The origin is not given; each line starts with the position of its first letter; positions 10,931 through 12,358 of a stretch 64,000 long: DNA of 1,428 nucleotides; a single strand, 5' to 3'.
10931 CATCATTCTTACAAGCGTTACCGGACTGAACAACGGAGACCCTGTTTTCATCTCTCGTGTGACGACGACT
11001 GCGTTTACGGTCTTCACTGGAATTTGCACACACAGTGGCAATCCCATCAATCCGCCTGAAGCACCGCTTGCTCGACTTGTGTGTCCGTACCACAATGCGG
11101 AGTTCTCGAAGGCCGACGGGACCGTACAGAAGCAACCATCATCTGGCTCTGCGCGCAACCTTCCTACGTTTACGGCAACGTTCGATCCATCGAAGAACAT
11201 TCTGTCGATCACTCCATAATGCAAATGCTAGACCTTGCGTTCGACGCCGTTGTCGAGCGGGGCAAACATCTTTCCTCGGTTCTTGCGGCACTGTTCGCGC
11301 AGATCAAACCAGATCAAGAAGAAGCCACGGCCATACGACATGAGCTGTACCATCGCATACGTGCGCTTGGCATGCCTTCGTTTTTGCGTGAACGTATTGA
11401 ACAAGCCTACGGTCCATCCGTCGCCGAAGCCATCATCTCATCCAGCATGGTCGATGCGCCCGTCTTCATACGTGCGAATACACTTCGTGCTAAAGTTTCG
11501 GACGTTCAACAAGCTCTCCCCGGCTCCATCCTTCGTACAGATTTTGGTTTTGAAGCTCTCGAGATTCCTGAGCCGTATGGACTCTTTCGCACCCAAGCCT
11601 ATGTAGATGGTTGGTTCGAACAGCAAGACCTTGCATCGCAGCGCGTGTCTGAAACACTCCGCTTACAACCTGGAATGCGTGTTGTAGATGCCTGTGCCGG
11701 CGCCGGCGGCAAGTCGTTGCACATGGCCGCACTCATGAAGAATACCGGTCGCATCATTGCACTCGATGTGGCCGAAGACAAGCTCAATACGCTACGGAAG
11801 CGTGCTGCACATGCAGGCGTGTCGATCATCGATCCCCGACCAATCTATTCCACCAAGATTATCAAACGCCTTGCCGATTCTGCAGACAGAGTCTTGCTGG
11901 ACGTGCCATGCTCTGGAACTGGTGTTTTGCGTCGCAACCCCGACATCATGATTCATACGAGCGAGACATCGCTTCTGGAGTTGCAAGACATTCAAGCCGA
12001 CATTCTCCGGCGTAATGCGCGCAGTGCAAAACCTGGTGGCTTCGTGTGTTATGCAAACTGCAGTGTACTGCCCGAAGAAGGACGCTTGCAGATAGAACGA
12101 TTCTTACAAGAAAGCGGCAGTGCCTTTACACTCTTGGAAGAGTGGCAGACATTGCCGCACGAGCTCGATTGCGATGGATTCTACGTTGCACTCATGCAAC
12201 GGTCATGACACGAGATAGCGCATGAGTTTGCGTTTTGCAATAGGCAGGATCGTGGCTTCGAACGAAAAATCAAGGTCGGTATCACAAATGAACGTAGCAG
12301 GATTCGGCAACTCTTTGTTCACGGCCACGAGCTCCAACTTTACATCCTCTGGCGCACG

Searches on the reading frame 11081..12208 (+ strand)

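Call 36: search_protein_families(library=pfam, proteins=[window:11081-12208:+], max_evalue=0.00001)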
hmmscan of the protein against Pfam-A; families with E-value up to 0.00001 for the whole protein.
window:11081-12208:+ (375 aa): 2 families
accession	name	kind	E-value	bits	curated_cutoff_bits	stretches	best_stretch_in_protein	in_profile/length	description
PF01189.24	Methyltr_RsmB-F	-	1.4e-37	129.8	27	1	192-372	3-198/199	16S rRNA methyltransferase RsmB/F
PF01209.24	Ubie_methyltran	-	7.4e-06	25.9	20.1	0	180-250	30-100/233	ubiE/COQ5 methyltransferase family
